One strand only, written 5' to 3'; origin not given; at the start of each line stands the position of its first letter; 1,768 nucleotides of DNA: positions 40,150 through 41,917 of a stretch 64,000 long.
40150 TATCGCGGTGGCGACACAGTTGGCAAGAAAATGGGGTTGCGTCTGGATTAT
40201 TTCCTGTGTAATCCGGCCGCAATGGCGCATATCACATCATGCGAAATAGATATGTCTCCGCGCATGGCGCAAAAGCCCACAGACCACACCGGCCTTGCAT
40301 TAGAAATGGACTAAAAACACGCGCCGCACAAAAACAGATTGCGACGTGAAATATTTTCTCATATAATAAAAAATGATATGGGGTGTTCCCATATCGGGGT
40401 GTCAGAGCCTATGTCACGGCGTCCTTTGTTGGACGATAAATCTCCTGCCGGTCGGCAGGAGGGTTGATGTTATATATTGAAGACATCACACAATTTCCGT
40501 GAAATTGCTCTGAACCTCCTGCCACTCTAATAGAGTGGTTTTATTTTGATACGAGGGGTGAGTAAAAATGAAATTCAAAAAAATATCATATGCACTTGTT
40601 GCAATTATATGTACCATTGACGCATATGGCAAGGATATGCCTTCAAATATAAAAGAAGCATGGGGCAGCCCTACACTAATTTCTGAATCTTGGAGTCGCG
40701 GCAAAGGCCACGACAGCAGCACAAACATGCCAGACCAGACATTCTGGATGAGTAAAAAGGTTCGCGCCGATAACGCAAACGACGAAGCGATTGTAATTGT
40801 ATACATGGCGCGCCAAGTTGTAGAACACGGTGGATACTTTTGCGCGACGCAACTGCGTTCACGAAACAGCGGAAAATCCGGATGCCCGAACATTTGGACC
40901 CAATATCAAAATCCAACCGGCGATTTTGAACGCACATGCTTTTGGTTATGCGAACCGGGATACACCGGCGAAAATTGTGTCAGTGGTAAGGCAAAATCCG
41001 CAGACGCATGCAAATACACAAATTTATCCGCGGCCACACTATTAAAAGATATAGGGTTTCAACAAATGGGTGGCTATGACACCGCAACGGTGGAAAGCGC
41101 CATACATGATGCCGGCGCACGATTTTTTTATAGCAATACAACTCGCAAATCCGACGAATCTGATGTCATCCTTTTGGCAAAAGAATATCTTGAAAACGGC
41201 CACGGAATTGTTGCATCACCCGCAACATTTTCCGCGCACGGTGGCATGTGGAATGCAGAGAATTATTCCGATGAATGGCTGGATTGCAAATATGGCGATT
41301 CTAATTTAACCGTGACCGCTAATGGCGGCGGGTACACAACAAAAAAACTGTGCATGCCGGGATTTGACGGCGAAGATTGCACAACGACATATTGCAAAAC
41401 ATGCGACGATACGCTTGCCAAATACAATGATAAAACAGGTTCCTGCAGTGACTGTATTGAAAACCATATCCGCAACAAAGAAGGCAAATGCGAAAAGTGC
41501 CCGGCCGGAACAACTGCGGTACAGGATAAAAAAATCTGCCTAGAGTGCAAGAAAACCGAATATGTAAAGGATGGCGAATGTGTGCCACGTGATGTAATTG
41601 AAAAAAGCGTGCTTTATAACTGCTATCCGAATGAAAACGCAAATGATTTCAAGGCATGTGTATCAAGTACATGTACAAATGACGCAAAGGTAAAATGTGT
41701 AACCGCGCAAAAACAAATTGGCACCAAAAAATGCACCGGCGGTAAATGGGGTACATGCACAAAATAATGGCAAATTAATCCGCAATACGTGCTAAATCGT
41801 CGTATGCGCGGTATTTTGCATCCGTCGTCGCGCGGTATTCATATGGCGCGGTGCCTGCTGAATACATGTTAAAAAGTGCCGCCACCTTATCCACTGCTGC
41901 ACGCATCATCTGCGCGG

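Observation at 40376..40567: Copy 4 of the leader carries coordinated compensatory substitutions in all three pairing segments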

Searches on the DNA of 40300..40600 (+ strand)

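Call 13: search_rna_families(source=window, start=40300, end=40600, threshold=evalue, max_evalue=10, show_alignments=2)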
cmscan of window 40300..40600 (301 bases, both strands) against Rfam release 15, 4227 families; matches with E-value up to 10: 1.
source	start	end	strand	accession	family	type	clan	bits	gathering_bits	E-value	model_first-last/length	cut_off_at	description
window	40448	40530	+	RF01211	SNORD124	Gene; snRNA; snoRNA; CD-box;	-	15.2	40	4.6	1-104/104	no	Small nucleolar RNA SNORD124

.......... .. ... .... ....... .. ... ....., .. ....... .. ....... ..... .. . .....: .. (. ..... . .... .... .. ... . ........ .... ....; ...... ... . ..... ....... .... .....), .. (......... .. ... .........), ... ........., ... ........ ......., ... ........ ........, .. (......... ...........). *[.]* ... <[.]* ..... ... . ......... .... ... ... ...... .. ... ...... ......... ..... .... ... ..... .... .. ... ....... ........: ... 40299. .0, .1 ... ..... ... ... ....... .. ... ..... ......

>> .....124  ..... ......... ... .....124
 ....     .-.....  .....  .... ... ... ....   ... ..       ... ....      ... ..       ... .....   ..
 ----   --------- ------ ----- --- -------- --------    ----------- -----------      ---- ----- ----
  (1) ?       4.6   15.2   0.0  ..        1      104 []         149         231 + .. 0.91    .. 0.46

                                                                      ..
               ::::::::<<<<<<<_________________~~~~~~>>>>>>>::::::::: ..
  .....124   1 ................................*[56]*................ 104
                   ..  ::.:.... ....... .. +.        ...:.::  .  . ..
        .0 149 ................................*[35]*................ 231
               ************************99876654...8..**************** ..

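Call 44: build_rna_model(alignment_id=A3, structure=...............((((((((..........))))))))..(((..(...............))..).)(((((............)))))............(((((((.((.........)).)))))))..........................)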
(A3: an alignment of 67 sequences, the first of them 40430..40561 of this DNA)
Model R1 built from alignment A3 (67 sequences, 160 columns); structure: as given.
model positions 129; base pairs 26; branch points 3; effective number of sequences 3.78; information 0.59 bits per position. Calibrated on 0.2 Mb of random sequence (short: E-values are rough).
structure used (alignment columns):
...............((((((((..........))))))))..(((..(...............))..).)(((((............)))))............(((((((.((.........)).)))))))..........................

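Call 45: search_with_rna_model(model_id=R1, source=window, max_evalue=1, filters=off, show_alignments=4)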
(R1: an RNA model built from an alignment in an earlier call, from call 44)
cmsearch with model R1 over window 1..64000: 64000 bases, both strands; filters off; matches with E-value up to 1: 13.
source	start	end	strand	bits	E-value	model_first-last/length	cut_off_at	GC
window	37626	37749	-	106.2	3e-25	1-129/129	no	0.38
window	5769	5900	+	101.8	4e-24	1-129/129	no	0.38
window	51531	51659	-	99.1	2e-23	1-129/129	no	0.41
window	40430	40558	+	80.9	8.3e-19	1-129/129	no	0.44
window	5544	5632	-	14.3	0.073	1-129/129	no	0.31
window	37632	37762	+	12.9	0.16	1-129/129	no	0.39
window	22409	22495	+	12.5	0.21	1-129/129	no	0.26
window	40355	40473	-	11.8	0.31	1-129/129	no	0.46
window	5734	5814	-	11.6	0.35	1-129/129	no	0.37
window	5589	5668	+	11.1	0.47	1-129/129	no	0.28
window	51617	51732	+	11.1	0.48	1-129/129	no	0.42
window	47223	47300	+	10.7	0.59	1-129/129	no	0.29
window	5858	5882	-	10.5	0.68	88-111/129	no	0.4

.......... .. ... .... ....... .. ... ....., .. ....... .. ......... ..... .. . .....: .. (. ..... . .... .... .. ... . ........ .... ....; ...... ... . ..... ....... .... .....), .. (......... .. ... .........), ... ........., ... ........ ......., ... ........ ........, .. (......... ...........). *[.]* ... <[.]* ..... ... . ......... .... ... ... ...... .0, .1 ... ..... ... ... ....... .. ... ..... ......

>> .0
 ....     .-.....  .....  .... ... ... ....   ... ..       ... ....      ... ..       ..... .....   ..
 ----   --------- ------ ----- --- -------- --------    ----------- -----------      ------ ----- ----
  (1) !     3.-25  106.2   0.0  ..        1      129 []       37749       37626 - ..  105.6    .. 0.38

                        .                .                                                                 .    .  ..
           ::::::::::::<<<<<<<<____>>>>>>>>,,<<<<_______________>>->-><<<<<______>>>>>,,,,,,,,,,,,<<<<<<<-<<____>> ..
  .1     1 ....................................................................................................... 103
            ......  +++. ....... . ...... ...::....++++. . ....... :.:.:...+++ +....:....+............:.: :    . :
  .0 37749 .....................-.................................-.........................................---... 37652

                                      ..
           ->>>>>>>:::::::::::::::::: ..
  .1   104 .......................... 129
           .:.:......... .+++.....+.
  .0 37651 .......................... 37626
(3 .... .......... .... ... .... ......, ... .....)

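Call 46: search_with_rna_model(model_id=R1, sources=[window, L006, L007, L008, L009, L010, L011, L012, L013, L014, L015, L016, L017, L018, L019, L020, L021, L022, L023, L024, L025, L026, L027, L028, L029, L030, L031, L032, L033, L034, L035, L036, L037, L038, L039, L040, L041, L042, L043, L044, L045, L046, L047, L048, L049, L050, L051, L052, L053, L054, L055, L056, L057, L058, L059, L060, L061, L062, L063, L064, L065, L066, L067, L068, L069, L070, L071, L072, L073, L074, L075, L076, L077, L078, L079, L080, L081, L082, L083, L084, L085, L086, L087, L088, L089, L090, L091, L092, L093, L094, L095, L096, L097, L098, L099, L100, L101, L102, L103, L104], max_evalue=0.001, make_alignment=true)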
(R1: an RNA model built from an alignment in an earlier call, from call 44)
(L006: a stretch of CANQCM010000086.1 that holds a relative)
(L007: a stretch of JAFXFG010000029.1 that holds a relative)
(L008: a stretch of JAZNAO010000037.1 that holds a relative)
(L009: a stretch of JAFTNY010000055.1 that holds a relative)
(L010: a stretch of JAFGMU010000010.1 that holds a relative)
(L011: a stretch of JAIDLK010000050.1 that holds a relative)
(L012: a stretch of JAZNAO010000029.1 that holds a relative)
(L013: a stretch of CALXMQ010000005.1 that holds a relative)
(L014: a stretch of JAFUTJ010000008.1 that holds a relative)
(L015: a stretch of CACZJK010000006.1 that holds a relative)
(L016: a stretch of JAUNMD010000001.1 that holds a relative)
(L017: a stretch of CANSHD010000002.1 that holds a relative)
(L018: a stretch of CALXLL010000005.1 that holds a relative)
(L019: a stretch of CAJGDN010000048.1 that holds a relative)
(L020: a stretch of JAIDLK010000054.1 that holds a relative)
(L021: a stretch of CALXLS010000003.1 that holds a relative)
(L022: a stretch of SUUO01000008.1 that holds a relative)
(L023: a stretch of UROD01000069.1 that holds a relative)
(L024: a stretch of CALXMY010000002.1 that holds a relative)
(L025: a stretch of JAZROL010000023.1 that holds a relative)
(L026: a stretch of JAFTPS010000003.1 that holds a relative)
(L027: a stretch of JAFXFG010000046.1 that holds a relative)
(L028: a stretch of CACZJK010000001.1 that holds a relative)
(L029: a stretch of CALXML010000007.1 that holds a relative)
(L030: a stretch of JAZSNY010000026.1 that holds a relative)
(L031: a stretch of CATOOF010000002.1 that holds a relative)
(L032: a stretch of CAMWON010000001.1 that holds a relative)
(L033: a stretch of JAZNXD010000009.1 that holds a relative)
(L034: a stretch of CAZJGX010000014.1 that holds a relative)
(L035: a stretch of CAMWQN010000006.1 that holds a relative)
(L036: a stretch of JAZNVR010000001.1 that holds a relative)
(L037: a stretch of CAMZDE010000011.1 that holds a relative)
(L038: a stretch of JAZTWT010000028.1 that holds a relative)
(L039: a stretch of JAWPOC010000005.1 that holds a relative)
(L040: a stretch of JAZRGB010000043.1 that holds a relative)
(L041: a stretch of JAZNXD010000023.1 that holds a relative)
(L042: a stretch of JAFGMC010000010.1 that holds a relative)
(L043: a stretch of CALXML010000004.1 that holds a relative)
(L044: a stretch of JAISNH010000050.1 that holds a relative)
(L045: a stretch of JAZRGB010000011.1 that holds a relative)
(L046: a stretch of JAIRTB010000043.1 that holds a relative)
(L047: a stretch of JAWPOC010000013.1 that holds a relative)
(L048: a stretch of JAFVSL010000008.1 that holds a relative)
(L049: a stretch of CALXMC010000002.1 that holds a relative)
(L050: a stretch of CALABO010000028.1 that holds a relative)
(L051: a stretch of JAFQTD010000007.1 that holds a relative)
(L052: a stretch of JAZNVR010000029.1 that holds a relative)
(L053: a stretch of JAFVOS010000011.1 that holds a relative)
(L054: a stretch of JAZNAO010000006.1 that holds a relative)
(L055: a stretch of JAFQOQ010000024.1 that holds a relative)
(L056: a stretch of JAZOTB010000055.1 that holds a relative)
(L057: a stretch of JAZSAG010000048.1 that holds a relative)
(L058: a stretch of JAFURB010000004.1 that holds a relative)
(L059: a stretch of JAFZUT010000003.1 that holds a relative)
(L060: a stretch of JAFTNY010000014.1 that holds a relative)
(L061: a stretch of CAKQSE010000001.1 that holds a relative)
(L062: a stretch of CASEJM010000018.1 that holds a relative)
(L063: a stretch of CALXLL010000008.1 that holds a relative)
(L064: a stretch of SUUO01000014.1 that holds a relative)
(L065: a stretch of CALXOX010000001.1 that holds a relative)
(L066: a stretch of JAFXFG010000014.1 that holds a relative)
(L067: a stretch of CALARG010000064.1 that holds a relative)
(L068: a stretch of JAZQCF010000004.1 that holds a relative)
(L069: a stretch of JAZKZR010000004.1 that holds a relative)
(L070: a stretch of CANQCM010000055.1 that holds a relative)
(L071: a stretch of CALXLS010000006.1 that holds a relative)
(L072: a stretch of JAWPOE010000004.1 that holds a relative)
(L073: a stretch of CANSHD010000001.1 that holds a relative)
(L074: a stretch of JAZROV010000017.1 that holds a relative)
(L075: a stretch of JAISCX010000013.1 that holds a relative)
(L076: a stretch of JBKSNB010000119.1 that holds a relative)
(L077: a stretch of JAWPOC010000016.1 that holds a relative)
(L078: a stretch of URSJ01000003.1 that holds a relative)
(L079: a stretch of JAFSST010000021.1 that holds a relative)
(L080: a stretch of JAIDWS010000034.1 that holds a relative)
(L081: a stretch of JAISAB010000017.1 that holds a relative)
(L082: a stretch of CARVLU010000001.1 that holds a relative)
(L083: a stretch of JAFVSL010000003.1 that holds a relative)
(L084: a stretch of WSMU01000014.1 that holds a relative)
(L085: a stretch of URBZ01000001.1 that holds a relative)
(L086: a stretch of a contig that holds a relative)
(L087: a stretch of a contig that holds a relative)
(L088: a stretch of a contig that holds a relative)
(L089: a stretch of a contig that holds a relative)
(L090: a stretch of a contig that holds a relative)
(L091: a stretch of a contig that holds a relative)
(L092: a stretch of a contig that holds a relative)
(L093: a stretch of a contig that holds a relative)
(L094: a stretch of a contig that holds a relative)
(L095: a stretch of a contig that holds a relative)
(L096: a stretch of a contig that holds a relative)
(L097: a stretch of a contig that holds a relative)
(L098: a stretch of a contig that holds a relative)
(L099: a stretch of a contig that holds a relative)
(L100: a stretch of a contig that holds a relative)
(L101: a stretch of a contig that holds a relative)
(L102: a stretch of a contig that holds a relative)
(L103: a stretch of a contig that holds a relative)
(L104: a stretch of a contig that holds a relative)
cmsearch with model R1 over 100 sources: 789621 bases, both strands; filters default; matches with E-value up to 0.001: 116.
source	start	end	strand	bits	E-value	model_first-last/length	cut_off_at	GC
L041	4182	4309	+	119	2.1e-27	1-129/129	no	0.43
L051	440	568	-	118.4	3e-27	1-129/129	no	0.38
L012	7809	7937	+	118.2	3.2e-27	1-129/129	no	0.43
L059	353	488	+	118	3.9e-27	1-129/129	no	0.39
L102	5903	6035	+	117.2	6.1e-27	1-129/129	no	0.42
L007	3861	3989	+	117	6.8e-27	1-129/129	no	0.4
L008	6744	6873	+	117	6.8e-27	1-129/129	no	0.38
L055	972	1106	+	115.7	1.4e-26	1-129/129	no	0.35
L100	2865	2990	-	114.8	2.4e-26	1-129/129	no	0.37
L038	91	222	-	113.5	5.2e-26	1-129/129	no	0.41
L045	3649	3778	+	113.3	5.8e-26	1-129/129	no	0.36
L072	4041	4169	-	113.2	6.3e-26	1-129/129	no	0.44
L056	2116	2249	-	111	2.2e-25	1-129/129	no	0.35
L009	1092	1223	-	109.6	5.2e-25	1-129/129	no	0.41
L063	5570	5702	+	108.6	9.1e-25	1-129/129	no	0.41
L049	6988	7115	-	108.4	1e-24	1-129/129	no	0.36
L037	382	514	+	108.4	1.1e-24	1-129/129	no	0.38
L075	1632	1756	+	108.1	1.3e-24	1-129/129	no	0.38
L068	3380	3512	-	107.8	1.5e-24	1-129/129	no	0.42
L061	7595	7721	-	107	2.3e-24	1-129/129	no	0.43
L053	5433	5566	-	106.8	2.6e-24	1-129/129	no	0.37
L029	4388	4515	+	106.7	2.8e-24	1-129/129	no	0.34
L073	789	920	+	106.5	3.1e-24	1-129/129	no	0.37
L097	959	1087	-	106.1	4e-24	1-129/129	no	0.4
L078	2204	2331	-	106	4.2e-24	1-129/129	no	0.45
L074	459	594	+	106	4.3e-24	1-129/129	no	0.41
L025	6532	6668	-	104.9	8e-24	1-129/129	no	0.41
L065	5413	5537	-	104.7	8.9e-24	1-129/129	no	0.37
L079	2393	2523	-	103.7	1.6e-23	1-129/129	no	0.37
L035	6940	7062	+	103.6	1.7e-23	1-129/129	no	0.35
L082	6870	7000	-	103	2.4e-23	1-129/129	no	0.4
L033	7437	7557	-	103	2.5e-23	1-129/129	no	0.37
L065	337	467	-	102.6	3.1e-23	1-129/129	no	0.37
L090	2843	2967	-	102.5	3.2e-23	1-129/129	no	0.38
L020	1043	1171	-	102.4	3.4e-23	1-129/129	no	0.4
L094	3067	3202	+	102.3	3.6e-23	1-129/129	no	0.37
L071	6616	6748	+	102.3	3.8e-23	1-129/129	no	0.36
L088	5422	5548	-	101.6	5.7e-23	1-129/129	no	0.43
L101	3082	3208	+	101.5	5.8e-23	1-129/129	no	0.44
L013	6295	6420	+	100.5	1.1e-22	1-129/129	no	0.37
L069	229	368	-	99.7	1.7e-22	1-129/129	no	0.38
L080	6660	6788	-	99.3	2.2e-22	1-129/129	no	0.42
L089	1463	1589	-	98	4.7e-22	1-129/129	no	0.37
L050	2389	2528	-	97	8.2e-22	1-129/129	no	0.38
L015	1069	1201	-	97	8.2e-22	1-129/129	no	0.41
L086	5866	5999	+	97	8.4e-22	1-129/129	no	0.4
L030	2695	2827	+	96.5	1.1e-21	1-129/129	no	0.41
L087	1682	1806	+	95.5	1.9e-21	1-129/129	no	0.38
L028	956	1090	-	95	2.6e-21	1-129/129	no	0.39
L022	5146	5276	+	92.4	1.2e-20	1-129/129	no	0.4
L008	320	448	-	92.4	1.2e-20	1-129/129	no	0.33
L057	1254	1386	-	91.7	1.8e-20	1-129/129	no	0.4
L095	5237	5368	+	91.3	2.3e-20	1-129/129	no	0.37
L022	401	532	-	91.1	2.7e-20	1-129/129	no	0.37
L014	975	1113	-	89.4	6.9e-20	1-129/129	no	0.39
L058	7538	7669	-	89.4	7e-20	1-129/129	no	0.36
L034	79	213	-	89.3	7.3e-20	1-129/129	no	0.4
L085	4426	4562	-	88.8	1e-19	1-129/129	no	0.45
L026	4398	4528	-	88.8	1e-19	1-129/129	no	0.47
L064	4378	4512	-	88.1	1.5e-19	1-129/129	no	0.37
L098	5878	6014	+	87.9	1.7e-19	1-129/129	no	0.39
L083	3744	3876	-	86.9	3e-19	1-129/129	no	0.38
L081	5728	5852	-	86.9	3e-19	1-129/129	no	0.46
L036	7039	7171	-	86.6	3.6e-19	1-129/129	no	0.39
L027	4812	4943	+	86.4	4e-19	1-129/129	no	0.42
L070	3487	3623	-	85.2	8.4e-19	1-129/129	no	0.36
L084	3729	3856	-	85.1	8.5e-19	1-129/129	no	0.45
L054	3657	3789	+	83.9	1.8e-18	1-129/129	no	0.36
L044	421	546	-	83.3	2.5e-18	1-129/129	no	0.41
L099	7100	7234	+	83.3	2.6e-18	1-129/129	no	0.38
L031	4688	4815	-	83.2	2.7e-18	1-129/129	no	0.44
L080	2434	2560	+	83.2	2.7e-18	1-129/129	no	0.41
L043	4169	4300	+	82.7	3.5e-18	1-129/129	no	0.38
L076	464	595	+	82.3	4.5e-18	1-129/129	no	0.36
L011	1262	1392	-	82.3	4.6e-18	1-129/129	no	0.4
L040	1853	1990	-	81.9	5.7e-18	1-129/129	no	0.43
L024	6362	6496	+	81.7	6.3e-18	1-129/129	no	0.36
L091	390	521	+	81.7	6.6e-18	1-129/129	no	0.36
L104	1630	1762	+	80.9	1e-17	1-129/129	no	0.41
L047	757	887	-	80.6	1.2e-17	1-129/129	no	0.42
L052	113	245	-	80.3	1.5e-17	1-129/129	no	0.41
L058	265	384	+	79.6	2.2e-17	1-129/129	no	0.35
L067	5398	5531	-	79.4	2.4e-17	1-129/129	no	0.43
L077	682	814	-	78.6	3.9e-17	1-129/129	no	0.41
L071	3356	3492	-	78.3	4.6e-17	1-129/129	no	0.34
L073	1050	1181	+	78.2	4.9e-17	1-129/129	no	0.4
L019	1991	2123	+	78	5.6e-17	1-129/129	no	0.42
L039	432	569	-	77.4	8.1e-17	1-129/129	no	0.38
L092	4495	4627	-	77.1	9.5e-17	1-129/129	no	0.4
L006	488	620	-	76.4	1.4e-16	1-129/129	no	0.41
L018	3412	3546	+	76.1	1.7e-16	1-129/129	no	0.44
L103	7789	7901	-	75.6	2.3e-16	1-129/129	no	0.41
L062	6136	6270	+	73.9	6e-16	1-129/129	no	0.36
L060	5510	5642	-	73.6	7.3e-16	1-129/129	no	0.38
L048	7331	7465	+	73.2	9.1e-16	1-129/129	no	0.42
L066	2494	2629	-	73.1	9.6e-16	1-129/129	no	0.42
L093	4057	4187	+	72.6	1.3e-15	1-129/129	no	0.39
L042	1052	1179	-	71.8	2.2e-15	1-129/129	no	0.41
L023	2842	2971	-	71.5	2.5e-15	1-129/129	no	0.41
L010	508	639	+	69.8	6.6e-15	1-129/129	no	0.39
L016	832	962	+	67.5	2.7e-14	1-129/129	no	0.37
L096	4055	4181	-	66.4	5e-14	1-129/129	no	0.46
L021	2960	3087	-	61.1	1.1e-12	1-129/129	no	0.41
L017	6885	7002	-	60.8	1.3e-12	1-129/129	no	0.4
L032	219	348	-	60.6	1.5e-12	1-129/129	no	0.43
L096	6546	6678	-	53.7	8.5e-11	1-129/129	no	0.4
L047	3466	3610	+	53.3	1.1e-10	1-129/129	no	0.42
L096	4294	4425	-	46.8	4.9e-09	1-129/129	no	0.43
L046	2704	2854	-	41.5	1.1e-07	1-129/129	no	0.43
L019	1614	1751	-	30.5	6.8e-05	1-129/129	no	0.47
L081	2054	2177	+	29.5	0.00012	1-129/129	no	0.48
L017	7095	7237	-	26.6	0.00064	1-129/129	no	0.36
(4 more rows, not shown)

Alignment A4: 116 matches aligned to the model, 246 columns, each read 5' to 3' on its own strand. Consensus structure (alignment columns), stored with it:
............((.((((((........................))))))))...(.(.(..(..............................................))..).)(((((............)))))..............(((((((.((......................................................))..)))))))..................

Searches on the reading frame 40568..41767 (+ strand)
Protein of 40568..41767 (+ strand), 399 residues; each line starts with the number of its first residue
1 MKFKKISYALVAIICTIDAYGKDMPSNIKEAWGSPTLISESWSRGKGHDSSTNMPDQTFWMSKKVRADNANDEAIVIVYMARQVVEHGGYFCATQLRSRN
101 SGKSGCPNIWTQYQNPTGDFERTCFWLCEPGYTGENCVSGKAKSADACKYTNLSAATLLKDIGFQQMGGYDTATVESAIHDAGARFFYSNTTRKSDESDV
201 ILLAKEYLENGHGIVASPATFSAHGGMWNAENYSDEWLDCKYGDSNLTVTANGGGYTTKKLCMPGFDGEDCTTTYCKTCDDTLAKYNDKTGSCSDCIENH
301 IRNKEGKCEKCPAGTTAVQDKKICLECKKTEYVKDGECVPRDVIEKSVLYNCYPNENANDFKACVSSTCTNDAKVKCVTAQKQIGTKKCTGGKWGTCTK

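Call 12: search_protein_families(library=pfam, proteins=[window:40568-41767:+], max_evalue=0.01)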
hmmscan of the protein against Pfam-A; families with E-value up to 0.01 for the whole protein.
window:40568-41767:+ (399 aa): 1 family
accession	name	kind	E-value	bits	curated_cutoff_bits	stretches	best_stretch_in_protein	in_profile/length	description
PF23091.2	TNFR_ELAPOR1_6th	-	0.00057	20.2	33.2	1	286-318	7-39/41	ELAPOR1-like, TNF receptor-like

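Call 14: find_encoding_contigs(protein=window:40568-41767:+, flank=3000, max_places=6)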
Protein window:40568-41767:+ (399 aa): 5 contigs read that carry it; 5 places shown.
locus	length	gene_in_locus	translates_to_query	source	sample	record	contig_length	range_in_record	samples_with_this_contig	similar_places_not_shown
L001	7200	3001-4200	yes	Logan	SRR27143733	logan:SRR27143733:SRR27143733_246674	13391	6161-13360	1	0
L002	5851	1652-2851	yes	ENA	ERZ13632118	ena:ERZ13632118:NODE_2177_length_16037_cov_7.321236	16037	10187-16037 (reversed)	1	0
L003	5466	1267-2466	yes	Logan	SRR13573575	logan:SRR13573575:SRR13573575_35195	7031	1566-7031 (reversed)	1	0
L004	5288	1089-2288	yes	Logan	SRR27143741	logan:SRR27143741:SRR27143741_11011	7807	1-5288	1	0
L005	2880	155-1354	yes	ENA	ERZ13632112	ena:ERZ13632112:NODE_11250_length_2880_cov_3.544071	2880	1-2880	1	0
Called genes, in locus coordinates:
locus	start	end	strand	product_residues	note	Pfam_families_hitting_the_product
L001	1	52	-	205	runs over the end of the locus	-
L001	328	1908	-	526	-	PF00501:AMP-binding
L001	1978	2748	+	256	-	PF03372:Exo_endo_phos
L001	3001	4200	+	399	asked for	-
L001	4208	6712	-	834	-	PF12705:PDDEXK_1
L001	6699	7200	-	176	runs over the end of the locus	?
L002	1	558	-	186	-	?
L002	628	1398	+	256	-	PF03372:Exo_endo_phos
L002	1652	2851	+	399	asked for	-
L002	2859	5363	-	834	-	PF12705:PDDEXK_1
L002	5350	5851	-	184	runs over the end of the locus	PF03193:RsgA_GTPase (weak), PF00350:Dynamin_N (faint), PF01926:MMR_HSR1, PF02421:FeoB_N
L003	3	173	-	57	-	?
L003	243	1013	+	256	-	PF03372:Exo_endo_phos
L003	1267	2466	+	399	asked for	-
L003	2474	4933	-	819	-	PF12705:PDDEXK_1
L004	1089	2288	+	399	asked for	-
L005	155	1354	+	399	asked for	-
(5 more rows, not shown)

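Call 16: search_protein_families(library=ncbifam, proteins=[window:40568-41767:+], max_evalue=0.01)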
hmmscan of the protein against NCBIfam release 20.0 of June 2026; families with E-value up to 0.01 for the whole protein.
window:40568-41767:+ (399 aa): 0 families
